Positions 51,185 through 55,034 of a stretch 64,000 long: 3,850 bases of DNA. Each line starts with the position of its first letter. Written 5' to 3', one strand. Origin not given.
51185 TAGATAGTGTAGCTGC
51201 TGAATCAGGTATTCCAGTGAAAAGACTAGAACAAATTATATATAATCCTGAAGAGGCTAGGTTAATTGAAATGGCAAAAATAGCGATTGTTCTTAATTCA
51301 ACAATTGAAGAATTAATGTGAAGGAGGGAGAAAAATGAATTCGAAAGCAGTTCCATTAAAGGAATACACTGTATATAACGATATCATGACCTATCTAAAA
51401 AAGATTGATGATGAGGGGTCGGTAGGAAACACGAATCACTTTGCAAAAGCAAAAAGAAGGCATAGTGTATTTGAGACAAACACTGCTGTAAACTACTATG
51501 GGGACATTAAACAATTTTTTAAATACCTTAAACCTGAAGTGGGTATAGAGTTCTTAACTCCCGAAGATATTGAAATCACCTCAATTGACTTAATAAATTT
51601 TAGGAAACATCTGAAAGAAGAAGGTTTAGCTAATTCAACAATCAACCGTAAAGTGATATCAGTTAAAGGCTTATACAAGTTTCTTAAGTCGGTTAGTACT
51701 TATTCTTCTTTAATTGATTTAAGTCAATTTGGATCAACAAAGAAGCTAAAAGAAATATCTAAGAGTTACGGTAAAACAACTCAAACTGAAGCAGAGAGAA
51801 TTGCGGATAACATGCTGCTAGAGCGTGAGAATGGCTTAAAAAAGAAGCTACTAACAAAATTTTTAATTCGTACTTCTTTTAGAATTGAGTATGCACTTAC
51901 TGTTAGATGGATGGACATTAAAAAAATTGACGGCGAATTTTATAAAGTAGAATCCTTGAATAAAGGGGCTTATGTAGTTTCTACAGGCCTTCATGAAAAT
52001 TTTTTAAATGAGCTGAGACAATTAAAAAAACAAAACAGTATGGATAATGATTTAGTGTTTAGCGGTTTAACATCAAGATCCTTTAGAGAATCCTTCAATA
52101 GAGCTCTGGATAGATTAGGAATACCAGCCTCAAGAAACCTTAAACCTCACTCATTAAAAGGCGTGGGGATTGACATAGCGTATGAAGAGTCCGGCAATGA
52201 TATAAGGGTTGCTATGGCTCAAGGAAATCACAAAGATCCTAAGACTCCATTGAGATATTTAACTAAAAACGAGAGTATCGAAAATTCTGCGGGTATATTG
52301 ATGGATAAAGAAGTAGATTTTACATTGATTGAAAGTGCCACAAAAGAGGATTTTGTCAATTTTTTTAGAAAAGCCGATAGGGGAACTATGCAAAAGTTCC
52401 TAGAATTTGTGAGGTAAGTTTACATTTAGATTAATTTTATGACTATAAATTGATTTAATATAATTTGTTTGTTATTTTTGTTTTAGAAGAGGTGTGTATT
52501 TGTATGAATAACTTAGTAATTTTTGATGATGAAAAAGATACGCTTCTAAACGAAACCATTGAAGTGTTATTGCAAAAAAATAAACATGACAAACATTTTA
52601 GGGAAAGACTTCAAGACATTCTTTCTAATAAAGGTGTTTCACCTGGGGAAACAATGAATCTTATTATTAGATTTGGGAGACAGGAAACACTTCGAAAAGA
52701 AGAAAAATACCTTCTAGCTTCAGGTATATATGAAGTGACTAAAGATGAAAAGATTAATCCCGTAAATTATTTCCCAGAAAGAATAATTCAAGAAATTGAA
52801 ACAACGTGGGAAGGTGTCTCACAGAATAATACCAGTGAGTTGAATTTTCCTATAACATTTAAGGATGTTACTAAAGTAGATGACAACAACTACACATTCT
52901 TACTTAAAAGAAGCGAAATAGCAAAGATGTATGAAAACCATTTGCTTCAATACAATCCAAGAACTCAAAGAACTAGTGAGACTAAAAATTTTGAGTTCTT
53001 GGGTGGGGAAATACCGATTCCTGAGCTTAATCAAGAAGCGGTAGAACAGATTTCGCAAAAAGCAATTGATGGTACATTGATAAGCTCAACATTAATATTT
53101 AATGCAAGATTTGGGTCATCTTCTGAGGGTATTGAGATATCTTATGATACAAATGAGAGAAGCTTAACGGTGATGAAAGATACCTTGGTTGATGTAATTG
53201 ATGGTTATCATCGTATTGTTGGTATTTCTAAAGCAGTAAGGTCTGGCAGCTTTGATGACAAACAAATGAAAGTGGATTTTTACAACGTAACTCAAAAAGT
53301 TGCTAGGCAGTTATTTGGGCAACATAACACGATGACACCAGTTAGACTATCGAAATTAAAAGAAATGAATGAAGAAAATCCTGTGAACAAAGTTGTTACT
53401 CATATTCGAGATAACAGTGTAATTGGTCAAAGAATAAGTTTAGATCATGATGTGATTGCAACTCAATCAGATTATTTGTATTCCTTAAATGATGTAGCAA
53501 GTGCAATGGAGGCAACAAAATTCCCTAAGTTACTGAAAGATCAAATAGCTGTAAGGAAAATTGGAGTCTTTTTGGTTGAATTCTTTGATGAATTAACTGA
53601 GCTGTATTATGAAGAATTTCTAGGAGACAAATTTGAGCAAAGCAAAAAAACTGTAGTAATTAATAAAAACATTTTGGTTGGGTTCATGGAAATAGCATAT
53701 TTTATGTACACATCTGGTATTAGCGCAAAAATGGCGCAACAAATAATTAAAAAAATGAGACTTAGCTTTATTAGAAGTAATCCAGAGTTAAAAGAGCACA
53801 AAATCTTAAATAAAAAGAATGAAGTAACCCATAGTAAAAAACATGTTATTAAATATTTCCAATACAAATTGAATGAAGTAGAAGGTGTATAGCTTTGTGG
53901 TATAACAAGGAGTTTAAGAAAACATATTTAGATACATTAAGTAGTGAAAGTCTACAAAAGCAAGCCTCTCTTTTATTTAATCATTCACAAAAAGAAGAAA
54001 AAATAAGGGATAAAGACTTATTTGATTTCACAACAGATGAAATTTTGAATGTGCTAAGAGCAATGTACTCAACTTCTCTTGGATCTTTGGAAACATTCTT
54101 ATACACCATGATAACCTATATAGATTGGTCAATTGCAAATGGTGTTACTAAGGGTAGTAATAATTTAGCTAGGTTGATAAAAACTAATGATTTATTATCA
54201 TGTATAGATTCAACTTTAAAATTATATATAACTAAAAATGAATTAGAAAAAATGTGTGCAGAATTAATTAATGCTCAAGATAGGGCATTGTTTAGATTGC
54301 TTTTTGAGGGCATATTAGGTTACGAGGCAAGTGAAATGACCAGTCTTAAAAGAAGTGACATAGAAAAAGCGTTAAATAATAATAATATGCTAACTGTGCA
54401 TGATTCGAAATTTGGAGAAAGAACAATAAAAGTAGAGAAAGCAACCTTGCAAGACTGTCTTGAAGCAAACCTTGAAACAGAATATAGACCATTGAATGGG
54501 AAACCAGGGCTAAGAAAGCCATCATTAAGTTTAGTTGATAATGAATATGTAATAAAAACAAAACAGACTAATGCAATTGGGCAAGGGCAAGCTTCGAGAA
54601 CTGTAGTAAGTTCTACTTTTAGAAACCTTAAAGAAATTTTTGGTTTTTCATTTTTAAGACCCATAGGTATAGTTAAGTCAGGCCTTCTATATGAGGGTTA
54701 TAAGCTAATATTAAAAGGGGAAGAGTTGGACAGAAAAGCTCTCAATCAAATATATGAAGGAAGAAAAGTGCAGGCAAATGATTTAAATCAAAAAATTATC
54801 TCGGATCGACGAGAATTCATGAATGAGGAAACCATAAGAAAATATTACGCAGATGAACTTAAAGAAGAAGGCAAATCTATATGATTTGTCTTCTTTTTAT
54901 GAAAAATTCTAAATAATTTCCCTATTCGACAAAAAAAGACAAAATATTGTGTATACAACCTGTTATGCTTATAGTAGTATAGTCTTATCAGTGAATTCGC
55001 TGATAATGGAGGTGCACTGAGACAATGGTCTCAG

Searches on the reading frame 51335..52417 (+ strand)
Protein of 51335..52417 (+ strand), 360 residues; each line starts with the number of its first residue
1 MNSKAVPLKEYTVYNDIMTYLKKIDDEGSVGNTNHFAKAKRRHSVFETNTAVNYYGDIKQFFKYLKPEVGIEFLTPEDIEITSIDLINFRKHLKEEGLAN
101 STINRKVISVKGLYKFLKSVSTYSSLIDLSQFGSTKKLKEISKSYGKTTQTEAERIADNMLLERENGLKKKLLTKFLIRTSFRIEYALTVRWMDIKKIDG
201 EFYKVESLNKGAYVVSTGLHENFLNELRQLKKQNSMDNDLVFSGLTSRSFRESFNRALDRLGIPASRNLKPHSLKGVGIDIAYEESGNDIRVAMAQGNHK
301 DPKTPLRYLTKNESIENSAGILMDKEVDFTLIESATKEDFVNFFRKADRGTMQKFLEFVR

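Call 7: search_protein_families(library=pfam, proteins=[window:51335-52417:+], max_evalue=0.01)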
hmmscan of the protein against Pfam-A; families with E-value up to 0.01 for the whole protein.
window:51335-52417:+ (360 aa): 4 families
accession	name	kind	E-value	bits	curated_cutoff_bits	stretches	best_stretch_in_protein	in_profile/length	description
PF02899.23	Phage_int_SAM_1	-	6.6e-10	39.6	22.3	1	49-118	17-80/83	Phage integrase, N-terminal SAM-like domain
PF00589.27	Phage_integrase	-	6.6e-09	36.2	27.1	1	149-312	4-169/172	Phage integrase family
PF13495.12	Phage_int_SAM_4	-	0.0075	17.1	27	0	42-115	10-76/85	Phage integrase, N-terminal SAM-like domain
PF24624.1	Int_N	-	0.0086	17.2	27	0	78-124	42-88/100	Phage integrase, N-terminal domain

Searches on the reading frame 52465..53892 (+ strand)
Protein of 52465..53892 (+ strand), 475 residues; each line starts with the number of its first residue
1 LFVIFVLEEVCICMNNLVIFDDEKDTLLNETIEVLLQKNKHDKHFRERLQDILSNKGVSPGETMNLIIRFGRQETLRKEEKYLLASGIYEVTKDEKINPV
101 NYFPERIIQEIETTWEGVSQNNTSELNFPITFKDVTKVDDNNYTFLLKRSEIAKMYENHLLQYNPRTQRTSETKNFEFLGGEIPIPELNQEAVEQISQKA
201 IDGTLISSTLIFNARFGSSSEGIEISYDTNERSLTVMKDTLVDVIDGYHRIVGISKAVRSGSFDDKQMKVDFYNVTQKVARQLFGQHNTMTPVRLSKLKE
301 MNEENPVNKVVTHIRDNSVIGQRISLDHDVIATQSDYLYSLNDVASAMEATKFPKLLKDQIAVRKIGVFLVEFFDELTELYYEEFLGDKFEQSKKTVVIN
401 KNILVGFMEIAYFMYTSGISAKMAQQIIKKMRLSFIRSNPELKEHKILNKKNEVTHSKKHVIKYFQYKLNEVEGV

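Call 7: search_protein_families(library=pfam, proteins=[window:52465-53892:+], max_evalue=0.01)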
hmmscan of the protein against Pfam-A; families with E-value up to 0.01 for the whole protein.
window:52465-53892:+ (475 aa): 1 family
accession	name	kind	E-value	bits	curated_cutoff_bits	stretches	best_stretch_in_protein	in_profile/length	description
PF14072.11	DndB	-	3.7e-09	36.5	29.1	1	143-461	14-324/338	DNA-sulfur modification-associated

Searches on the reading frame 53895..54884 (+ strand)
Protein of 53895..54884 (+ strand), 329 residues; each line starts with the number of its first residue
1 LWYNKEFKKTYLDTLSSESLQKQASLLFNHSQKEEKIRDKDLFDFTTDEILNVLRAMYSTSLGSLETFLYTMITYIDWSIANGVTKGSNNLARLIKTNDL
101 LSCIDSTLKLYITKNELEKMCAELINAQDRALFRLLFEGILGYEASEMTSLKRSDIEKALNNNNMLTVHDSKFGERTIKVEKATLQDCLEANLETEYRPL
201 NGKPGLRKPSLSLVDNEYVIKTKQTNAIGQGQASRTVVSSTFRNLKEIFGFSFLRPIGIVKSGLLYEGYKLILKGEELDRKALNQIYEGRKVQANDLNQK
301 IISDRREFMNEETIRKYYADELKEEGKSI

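Call 7: search_protein_families(library=pfam, proteins=[window:53895-54884:+], max_evalue=0.01)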
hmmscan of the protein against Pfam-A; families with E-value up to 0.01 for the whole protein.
window:53895-54884:+ (329 aa): 2 families
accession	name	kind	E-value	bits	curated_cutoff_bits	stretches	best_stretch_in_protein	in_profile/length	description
PF22823.1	MrpR_C_cat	-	9.9e-45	153.3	27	1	111-322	1-211/213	MrpR, C-terminal catalytic domain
PF22822.1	MrpR_N_CB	-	1.9e-15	57.7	27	1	3-80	2-78/79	MrpR, N-terminal core-binding domain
